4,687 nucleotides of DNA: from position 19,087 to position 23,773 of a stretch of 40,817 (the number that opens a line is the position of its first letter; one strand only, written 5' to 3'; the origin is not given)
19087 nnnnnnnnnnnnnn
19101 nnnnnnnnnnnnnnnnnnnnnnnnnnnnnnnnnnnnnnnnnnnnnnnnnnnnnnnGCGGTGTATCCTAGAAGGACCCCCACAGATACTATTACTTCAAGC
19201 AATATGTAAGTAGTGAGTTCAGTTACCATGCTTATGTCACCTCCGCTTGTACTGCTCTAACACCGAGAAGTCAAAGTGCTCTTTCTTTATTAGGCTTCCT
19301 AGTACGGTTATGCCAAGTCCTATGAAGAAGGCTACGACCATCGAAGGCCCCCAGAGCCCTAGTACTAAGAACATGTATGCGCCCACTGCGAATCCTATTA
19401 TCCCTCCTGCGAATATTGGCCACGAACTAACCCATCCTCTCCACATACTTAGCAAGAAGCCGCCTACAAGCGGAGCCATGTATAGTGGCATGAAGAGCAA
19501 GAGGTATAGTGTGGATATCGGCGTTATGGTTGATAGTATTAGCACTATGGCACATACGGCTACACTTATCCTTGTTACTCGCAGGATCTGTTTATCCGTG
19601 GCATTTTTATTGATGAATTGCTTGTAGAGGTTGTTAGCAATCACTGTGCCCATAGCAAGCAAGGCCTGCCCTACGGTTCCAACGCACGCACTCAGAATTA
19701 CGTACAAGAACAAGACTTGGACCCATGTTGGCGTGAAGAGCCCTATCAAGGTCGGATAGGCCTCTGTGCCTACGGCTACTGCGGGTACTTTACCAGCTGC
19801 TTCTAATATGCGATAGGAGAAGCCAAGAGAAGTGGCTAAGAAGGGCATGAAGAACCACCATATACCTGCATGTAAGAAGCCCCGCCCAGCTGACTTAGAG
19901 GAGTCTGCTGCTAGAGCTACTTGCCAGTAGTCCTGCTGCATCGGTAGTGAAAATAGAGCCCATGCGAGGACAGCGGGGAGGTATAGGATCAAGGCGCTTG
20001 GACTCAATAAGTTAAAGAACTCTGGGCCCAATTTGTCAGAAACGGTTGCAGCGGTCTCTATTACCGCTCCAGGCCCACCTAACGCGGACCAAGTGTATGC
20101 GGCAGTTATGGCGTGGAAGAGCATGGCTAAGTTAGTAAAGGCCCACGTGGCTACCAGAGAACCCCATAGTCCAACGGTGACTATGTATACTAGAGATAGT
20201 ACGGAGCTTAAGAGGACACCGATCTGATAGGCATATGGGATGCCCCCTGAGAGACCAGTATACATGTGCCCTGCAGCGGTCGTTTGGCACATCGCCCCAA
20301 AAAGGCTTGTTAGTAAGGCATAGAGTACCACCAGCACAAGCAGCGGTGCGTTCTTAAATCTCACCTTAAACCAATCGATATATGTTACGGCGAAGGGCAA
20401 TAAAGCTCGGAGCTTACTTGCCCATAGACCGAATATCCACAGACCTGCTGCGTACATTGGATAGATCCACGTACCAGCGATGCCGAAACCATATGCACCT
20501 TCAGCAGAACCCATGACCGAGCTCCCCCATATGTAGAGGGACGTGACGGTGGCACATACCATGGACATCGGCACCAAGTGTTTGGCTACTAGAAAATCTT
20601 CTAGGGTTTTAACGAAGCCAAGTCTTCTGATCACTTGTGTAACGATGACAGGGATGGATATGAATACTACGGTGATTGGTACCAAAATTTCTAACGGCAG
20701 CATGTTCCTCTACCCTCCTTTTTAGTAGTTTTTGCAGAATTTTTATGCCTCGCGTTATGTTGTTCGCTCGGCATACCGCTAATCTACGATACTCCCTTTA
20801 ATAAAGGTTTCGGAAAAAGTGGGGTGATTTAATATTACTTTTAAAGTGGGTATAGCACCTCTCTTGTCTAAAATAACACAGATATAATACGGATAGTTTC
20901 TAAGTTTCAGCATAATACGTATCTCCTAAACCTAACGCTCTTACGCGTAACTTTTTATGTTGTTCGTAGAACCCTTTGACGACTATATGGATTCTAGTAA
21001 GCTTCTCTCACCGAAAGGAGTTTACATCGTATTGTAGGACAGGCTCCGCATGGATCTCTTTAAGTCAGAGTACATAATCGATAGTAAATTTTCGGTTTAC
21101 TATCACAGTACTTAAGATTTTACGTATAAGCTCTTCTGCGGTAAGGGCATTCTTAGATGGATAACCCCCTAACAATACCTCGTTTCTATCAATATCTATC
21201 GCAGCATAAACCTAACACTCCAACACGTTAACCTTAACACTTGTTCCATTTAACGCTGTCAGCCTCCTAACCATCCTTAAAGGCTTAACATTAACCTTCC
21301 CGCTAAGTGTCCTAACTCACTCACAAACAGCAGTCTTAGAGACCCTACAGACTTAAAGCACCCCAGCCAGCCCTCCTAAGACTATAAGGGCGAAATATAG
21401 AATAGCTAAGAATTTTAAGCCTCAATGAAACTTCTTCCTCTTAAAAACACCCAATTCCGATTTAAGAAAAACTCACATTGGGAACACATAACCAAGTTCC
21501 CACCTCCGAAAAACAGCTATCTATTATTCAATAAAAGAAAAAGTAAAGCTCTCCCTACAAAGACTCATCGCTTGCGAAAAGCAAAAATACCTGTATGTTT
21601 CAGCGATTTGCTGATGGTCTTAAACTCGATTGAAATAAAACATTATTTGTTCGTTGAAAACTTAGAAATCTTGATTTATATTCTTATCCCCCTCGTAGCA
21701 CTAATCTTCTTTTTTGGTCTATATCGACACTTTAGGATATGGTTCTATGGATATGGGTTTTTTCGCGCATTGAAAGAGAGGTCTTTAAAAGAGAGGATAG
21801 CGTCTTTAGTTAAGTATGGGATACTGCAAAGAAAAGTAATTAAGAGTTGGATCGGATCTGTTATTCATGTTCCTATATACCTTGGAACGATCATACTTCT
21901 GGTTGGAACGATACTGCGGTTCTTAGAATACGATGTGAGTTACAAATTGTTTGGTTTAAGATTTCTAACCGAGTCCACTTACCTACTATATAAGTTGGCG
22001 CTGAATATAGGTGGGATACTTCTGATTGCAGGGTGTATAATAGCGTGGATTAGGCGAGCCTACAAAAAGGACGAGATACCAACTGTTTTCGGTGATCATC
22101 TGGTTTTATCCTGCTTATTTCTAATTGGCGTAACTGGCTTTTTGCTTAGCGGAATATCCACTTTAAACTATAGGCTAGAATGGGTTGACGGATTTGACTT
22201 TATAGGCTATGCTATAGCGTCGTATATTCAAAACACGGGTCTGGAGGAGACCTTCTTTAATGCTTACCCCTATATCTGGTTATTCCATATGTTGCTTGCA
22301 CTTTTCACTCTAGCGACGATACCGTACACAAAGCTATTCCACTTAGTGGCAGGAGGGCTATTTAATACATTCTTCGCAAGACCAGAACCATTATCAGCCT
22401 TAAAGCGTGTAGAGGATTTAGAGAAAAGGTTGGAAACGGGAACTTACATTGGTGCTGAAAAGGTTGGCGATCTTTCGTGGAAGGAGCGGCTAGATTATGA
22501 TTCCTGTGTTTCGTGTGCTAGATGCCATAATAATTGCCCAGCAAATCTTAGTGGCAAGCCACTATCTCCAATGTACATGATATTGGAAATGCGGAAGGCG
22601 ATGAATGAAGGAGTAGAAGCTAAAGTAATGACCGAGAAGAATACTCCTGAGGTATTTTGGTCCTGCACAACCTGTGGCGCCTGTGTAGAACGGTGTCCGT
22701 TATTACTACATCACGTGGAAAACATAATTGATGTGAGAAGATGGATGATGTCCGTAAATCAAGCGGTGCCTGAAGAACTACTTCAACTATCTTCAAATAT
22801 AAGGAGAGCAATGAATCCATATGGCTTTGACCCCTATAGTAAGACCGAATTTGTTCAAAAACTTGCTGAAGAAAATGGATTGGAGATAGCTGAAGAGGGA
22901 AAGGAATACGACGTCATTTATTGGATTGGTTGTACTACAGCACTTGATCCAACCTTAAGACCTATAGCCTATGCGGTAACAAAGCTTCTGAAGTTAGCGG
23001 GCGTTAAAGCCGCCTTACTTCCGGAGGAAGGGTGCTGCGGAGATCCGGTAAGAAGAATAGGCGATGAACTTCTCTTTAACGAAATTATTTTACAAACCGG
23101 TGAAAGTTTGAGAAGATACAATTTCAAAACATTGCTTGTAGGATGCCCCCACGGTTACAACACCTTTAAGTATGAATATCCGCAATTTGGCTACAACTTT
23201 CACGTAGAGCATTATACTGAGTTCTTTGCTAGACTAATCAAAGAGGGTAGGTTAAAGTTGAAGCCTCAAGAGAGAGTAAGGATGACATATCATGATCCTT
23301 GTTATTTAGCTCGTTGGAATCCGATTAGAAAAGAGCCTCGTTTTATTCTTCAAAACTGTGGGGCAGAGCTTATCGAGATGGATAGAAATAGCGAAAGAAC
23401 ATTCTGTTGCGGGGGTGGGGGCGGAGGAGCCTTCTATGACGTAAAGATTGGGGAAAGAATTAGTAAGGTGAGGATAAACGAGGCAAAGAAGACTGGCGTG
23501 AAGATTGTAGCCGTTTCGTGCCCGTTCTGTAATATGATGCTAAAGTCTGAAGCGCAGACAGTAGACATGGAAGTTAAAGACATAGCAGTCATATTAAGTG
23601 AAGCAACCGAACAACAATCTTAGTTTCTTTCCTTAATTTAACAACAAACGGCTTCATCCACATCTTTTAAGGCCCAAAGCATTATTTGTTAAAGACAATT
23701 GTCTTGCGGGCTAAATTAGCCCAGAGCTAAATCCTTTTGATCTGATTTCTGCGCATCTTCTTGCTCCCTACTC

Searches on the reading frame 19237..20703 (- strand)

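Call 40: search_protein_families(library=pfam, proteins=[window:19237-20703:-], max_evalue=0.00001)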
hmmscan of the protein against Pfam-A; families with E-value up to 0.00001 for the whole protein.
window:19237-20703:- (488 aa): 1 family
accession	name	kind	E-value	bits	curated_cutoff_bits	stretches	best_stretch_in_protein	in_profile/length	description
PF00474.23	SSF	-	2.9e-20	73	22.8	1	48-437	12-406/406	Sodium:solute symporter family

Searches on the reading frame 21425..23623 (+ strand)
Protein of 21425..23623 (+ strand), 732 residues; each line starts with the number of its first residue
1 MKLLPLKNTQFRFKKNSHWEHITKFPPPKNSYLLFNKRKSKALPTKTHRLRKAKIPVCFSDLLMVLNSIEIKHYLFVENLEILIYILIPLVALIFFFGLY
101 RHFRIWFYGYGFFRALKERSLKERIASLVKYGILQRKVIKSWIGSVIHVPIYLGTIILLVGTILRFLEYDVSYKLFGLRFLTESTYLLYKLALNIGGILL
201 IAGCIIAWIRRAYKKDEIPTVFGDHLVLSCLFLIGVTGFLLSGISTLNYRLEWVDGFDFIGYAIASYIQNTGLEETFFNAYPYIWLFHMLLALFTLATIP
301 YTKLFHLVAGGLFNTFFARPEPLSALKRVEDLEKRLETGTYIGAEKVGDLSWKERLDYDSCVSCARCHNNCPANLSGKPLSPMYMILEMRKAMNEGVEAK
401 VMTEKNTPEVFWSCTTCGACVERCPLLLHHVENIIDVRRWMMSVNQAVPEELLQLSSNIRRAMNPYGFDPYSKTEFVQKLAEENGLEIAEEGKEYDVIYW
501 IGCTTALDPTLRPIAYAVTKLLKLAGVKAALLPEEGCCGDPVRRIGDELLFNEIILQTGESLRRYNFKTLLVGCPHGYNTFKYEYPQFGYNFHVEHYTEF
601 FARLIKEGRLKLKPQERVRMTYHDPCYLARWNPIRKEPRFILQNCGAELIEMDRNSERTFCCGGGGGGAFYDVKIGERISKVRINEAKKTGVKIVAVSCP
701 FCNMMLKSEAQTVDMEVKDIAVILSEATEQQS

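Call 40: search_protein_families(library=pfam, proteins=[window:21425-23623:+], max_evalue=0.00001)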
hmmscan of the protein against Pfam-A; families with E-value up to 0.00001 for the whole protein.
window:21425-23623:+ (732 aa): 7 families
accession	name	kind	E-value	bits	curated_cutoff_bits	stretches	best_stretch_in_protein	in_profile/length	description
PF02754.22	CCG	-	7.9e-26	90.4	20.6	2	621-707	2-85/85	Cysteine-rich domain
PF13237.11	Fer4_10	-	2.6e-10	40.5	25.5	1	355-425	3-53/53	4Fe-4S dicluster domain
PF13187.11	Fer4_9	-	1.8e-09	37.9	27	1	361-425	2-48/52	4Fe-4S dicluster domain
PF13183.11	Fer4_8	-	4.1e-09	37.3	27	1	359-425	3-65/68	4Fe-4S dicluster domain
PF02665.19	Nitrate_red_gam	-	8.8e-07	29.2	22.9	1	153-309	53-201/217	Nitrate reductase gamma subunit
PF13484.11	Fer4_16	-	3.9e-06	28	30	0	361-425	2-64/66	4Fe-4S double cluster binding domain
PF12797.12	Fer4_2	-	9.3e-06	25.7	24.5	0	352-373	1-22/22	4Fe-4S binding domain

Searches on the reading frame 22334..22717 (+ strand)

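Call 37: search_protein_families(library=pfam, proteins=[window:22334-22717:+], max_evalue=0.1)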
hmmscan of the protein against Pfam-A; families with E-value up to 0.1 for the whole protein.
window:22334-22717:+ (128 aa): 17 families
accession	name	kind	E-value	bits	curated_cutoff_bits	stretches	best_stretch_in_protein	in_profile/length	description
PF13237.11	Fer4_10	-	1.7e-11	44.3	25.5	1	52-122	3-53/53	4Fe-4S dicluster domain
PF13187.11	Fer4_9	-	5.4e-11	42.8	27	1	58-122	2-48/52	4Fe-4S dicluster domain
PF13183.11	Fer4_8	-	7.2e-10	39.7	27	1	56-122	3-65/68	4Fe-4S dicluster domain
PF13534.11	Fer4_17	-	1.6e-07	32.2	22.2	2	57-123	1-58/61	4Fe-4S dicluster domain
PF12797.12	Fer4_2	-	2e-07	31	24.5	2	49-70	1-22/22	4Fe-4S binding domain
PF13484.11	Fer4_16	-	2.8e-07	31.7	30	1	58-122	2-64/66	4Fe-4S double cluster binding domain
PF00037.32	Fer4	-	2e-06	27.8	21.1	2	53-71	3-21/24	4Fe-4S binding domain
PF17179.9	Fer4_22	-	2.4e-06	28.7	27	1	48-71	71-94/95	4Fe-4S dicluster domain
PF14697.11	Fer4_21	-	2.6e-06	27.9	35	2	54-69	37-52/59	4Fe-4S dicluster domain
PF12837.12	Fer4_6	-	9.4e-06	25.8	25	1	54-71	5-22/24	4Fe-4S binding domain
PF12838.12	Fer4_7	-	1.5e-05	25.8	27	2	57-122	1-49/52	4Fe-4S dicluster domain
PF25160.1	LdpA_Fe-S-bd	-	0.00032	20.9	27.6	0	55-72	25-42/49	LdpA Fe-S cluster-binding domain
PF13746.11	Fer4_18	-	0.00038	21.1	27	0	98-123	48-73/114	4Fe-4S dicluster domain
PF12800.12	Fer4_4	-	0.0012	19.5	24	1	56-70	2-16/17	4Fe-4S binding domain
PF12798.12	Fer4_3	-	0.0055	17.9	27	1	111-122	1-12/15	4Fe-4S binding domain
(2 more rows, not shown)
